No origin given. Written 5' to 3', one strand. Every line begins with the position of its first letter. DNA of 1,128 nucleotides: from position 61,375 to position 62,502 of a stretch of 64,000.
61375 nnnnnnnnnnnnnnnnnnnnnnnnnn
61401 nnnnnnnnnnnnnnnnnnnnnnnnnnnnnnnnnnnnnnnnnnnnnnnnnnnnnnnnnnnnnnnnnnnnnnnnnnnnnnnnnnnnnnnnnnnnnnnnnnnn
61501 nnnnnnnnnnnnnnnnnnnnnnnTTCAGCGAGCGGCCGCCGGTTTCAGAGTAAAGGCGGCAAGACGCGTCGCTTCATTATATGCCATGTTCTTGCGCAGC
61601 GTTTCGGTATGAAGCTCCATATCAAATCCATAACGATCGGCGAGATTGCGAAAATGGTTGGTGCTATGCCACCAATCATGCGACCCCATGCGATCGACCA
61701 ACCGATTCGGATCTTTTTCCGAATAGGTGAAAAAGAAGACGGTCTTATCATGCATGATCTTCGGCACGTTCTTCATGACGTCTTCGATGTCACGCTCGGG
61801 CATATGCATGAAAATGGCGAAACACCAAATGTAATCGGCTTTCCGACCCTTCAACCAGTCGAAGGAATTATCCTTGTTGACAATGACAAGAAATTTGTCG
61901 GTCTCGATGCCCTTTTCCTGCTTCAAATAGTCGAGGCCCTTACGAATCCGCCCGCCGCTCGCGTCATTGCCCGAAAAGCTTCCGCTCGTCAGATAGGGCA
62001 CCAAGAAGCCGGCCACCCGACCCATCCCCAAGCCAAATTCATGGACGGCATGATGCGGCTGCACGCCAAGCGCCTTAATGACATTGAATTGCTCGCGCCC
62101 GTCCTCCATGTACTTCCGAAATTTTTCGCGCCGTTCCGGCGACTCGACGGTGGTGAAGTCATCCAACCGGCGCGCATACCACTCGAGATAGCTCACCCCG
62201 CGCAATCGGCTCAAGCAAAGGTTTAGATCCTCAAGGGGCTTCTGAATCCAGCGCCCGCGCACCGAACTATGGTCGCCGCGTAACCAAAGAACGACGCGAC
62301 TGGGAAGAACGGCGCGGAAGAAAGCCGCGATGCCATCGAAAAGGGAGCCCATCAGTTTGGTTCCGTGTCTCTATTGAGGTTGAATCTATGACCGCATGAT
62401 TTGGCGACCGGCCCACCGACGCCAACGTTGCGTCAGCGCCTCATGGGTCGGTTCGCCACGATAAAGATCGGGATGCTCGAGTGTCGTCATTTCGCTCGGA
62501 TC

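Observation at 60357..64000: Phosphonopyruvate-decarboxylase-like gene in an operon with a low-GC methyltransferase and two unknown proteins; no PEP mutase visible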

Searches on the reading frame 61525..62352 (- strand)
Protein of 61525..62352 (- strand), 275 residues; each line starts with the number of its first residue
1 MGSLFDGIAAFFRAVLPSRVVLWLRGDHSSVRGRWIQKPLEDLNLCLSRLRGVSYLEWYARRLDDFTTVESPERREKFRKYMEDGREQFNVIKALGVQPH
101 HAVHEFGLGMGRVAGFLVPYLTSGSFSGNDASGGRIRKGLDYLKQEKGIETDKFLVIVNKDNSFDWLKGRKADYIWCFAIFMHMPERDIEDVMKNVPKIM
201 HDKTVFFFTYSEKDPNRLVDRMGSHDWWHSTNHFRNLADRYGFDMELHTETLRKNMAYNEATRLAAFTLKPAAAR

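Call 3: search_protein_families(library=pfam, proteins=[window:61525-62352:-], max_evalue=0.01)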
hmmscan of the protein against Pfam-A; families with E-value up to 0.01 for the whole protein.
window:61525-62352:- (275 aa): 3 families
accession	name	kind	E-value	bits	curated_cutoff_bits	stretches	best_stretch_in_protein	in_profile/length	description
PF08242.18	Methyltransf_12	-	0.00015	22.9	30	1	105-202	2-94/98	Methyltransferase domain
PF13489.12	Methyltransf_23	-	0.0011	19.2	27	1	139-244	60-160/164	Methyltransferase domain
PF13649.12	Methyltransf_25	-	0.0017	19.5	27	1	104-199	2-92/97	Methyltransferase domain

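Call 4: search_protein_families(library=ncbifam, proteins=[window:61525-62352:-], max_evalue=0.01)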
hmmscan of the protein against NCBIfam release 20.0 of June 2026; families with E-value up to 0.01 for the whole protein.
window:61525-62352:- (275 aa): 0 families

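Call 51: search_solved_structures(query=A3, max_evalue=1, show_alignments=1)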
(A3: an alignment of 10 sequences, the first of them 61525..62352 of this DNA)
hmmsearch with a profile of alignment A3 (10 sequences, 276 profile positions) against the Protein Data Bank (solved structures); distinct sequences matched with E-value up to 1: 13.
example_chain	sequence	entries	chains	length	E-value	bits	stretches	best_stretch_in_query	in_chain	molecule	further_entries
4ine_A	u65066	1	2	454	0.00016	24.2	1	87-254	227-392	Protein PMT-2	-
5doo_A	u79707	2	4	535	0.0035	19.8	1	103-215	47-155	protein lysine methyltransferase 2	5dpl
2p8j_A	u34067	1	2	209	0.036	16.4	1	168-217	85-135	S-adenosylmethionine-dependent methyltransferase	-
3e23_A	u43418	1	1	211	0.037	16.4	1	173-214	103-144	uncharacterized protein RPA2492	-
5z9o_A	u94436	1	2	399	0.039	16.3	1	168-209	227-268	Cyclopropane-fatty-acyl-phospholipid synthase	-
1ve3_A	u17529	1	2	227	0.045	16.1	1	128-216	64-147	hypothetical protein PH0226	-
8owy_A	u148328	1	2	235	0.062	15.7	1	141-212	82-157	tRNA N(3)-methylcytidine methyltransferase METTL6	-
8owx_A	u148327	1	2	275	0.083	15.3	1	141-212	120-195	tRNA N(3)-methylcytidine methyltransferase METTL6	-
8p7b_A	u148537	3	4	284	0.089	15.2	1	141-212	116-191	tRNA N(3)-methylcytidine methyltransferase METTL6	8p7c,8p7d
7f1e_A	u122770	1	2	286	0.09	15.1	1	141-212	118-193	tRNA N(3)-methylcytidine methyltransferase METTL6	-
7ezg_A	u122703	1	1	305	0.1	14.9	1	141-212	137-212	tRNA N(3)-methylcytidine methyltransferase METTL6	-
5dnk_A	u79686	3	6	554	0.68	12.3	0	125-234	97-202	protein lysine methyltransferase 1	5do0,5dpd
8ezw_A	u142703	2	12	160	0.88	11.9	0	182-253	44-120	Zinc-binding protein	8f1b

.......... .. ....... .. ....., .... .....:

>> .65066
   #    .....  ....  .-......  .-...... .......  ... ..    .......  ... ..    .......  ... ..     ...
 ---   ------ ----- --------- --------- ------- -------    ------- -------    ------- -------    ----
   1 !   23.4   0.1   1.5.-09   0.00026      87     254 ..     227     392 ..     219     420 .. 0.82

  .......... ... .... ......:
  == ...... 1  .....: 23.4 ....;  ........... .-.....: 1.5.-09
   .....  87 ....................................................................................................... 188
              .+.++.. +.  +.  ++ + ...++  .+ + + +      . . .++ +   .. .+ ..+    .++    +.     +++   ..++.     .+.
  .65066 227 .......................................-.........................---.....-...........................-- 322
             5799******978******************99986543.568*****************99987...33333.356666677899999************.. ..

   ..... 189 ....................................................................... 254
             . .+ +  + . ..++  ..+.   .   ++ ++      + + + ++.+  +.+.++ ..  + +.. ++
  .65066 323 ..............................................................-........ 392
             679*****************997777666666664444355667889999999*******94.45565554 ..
